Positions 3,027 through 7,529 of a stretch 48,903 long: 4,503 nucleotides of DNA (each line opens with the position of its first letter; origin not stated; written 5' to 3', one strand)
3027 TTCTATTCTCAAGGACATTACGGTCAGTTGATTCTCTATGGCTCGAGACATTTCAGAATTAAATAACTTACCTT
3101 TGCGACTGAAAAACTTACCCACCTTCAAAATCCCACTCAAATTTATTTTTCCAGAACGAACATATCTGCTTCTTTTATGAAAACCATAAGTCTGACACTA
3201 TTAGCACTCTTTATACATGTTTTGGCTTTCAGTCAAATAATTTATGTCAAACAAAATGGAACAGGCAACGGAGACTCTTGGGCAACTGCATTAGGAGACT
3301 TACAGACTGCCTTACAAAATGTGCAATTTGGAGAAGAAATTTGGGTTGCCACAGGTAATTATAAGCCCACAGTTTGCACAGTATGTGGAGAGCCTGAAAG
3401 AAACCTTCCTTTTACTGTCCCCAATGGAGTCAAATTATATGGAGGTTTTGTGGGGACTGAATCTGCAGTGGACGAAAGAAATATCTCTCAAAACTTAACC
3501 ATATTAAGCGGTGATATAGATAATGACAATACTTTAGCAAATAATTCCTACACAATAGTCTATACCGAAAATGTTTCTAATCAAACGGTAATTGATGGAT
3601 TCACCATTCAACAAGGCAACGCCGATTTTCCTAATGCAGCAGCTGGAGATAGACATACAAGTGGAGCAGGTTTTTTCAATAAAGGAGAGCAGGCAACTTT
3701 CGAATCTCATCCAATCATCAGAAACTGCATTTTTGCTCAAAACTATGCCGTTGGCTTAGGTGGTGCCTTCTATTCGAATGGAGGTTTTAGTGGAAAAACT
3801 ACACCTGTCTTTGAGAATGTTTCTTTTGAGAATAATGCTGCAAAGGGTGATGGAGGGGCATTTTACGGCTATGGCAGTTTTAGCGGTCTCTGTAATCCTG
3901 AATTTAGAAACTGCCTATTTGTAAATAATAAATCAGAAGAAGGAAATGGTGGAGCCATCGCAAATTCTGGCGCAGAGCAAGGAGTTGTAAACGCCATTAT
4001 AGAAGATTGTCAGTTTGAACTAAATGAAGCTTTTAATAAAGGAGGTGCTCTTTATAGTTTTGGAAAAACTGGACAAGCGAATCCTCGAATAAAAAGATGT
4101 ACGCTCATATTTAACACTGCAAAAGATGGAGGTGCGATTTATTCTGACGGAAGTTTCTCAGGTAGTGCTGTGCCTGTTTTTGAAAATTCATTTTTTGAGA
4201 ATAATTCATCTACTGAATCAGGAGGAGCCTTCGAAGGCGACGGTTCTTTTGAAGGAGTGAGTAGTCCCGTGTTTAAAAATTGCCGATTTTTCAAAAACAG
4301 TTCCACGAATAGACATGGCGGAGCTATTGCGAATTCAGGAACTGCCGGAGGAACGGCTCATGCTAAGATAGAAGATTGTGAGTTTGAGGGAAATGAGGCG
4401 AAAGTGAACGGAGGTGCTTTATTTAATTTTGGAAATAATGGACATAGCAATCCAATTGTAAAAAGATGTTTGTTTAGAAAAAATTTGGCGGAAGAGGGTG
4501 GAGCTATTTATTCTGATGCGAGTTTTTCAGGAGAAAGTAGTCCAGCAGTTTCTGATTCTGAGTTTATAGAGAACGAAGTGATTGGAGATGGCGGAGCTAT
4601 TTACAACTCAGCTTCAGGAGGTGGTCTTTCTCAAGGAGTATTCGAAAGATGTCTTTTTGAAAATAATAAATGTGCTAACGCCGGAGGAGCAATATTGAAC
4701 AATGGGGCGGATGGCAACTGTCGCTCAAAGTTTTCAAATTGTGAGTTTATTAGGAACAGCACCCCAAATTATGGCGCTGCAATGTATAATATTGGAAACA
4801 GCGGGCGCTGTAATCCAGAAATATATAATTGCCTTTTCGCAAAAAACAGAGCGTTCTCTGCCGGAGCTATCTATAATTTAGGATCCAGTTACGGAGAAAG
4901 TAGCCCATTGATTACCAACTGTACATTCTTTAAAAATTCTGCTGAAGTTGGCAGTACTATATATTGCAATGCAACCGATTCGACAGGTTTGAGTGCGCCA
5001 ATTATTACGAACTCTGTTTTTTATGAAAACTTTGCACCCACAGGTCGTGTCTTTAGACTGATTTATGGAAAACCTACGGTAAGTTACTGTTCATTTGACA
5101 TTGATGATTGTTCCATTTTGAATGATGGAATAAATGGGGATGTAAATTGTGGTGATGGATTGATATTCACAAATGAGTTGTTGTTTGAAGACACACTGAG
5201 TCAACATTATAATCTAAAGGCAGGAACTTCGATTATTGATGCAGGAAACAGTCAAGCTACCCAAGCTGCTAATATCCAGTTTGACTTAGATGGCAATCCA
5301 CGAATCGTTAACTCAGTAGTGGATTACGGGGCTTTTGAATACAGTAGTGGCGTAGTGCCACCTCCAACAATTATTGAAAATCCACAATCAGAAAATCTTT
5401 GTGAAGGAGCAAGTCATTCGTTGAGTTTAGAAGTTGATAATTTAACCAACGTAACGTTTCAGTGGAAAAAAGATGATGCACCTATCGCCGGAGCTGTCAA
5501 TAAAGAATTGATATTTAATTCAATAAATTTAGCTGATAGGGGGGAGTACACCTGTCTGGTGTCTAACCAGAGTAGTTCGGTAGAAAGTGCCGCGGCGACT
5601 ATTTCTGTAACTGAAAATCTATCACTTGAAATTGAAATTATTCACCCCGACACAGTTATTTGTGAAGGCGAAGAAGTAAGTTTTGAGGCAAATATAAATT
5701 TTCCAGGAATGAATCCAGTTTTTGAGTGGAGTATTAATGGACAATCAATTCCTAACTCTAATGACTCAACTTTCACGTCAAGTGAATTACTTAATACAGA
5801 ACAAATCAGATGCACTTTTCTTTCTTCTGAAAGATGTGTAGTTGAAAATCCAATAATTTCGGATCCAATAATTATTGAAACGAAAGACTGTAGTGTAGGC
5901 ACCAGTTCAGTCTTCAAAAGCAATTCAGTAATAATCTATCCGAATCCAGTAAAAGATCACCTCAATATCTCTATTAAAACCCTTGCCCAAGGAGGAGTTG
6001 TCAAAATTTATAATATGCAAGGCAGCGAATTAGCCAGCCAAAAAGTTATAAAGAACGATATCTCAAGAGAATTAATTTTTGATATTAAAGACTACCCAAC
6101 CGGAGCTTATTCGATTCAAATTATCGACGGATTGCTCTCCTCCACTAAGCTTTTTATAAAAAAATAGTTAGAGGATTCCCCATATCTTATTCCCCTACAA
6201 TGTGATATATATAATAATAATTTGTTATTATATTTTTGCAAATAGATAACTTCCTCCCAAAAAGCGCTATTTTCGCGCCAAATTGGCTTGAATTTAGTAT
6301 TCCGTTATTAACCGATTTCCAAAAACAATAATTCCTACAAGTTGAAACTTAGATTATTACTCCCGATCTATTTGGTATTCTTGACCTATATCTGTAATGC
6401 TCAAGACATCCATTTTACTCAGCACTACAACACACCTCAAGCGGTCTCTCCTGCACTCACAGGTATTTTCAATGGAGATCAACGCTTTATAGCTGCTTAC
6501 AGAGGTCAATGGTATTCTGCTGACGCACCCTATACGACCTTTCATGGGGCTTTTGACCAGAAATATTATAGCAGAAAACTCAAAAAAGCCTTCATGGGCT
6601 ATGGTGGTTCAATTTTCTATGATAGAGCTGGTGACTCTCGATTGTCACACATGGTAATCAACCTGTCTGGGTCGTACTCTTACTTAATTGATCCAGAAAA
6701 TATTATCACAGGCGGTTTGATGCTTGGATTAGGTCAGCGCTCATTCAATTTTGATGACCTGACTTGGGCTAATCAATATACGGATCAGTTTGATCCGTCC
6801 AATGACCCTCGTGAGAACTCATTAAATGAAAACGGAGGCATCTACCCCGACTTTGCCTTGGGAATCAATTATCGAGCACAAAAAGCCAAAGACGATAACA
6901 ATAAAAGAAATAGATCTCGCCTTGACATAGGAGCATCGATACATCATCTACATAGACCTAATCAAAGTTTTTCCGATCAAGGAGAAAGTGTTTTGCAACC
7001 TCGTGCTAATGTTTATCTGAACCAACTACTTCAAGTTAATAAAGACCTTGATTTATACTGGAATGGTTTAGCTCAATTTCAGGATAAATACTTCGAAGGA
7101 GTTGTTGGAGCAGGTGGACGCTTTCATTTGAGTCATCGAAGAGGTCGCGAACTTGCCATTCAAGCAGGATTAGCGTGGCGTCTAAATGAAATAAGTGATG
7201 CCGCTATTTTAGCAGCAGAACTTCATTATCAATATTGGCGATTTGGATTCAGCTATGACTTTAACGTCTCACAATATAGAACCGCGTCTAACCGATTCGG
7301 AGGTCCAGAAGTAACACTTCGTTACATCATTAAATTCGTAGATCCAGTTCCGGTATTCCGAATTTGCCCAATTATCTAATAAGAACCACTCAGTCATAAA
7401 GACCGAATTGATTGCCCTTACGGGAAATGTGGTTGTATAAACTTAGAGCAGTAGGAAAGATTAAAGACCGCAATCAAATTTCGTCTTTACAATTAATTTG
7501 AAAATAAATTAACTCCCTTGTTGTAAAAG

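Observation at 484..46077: Window-wide family of C(GNRA)G-capped mini-hairpin repeats, consensus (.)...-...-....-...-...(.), saturating the intergenic spacers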

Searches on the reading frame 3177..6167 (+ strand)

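Call 31: search_protein_families(library=pfam, proteins=[window:3177-6167:+], max_evalue=0.001)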
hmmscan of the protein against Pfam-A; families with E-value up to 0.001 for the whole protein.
window:3177-6167:+ (996 aa): 6 families
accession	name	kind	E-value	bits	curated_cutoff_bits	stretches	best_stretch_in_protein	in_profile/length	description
PF02415.23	Chlam_PMP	-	2.2e-22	77.1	20.6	0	214-231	1-18/19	Chlamydia polymorphic membrane protein (Chlamydia_PMP) repeat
PF13927.12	Ig_3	-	6.8e-11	43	30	1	729-797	1-78/78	Immunoglobulin domain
PF07679.22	I-set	-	4.3e-10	40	23.7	1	730-806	1-86/90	Immunoglobulin I-set domain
PF18962.6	Por_Secre_tail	-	1.3e-09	38.6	27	1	920-992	1-73/75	Secretion system C-terminal sorting domain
PF13895.12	Ig_2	-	2e-07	31.6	27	1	732-811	3-79/79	Immunoglobulin domain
PF00047.31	ig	-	0.00042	21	21.8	0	758-803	23-78/81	Immunoglobulin domain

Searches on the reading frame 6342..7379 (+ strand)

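Call 31: search_protein_families(library=pfam, proteins=[window:6342-7379:+], max_evalue=0.001)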
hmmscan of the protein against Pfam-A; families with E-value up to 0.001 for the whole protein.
window:6342-7379:+ (345 aa): 1 family
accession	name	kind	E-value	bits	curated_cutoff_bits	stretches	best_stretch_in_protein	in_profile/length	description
PF11751.14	PorP_SprF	-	5e-28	98.8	22.3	1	19-327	3-272/273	Type IX secretion system membrane protein PorP/SprF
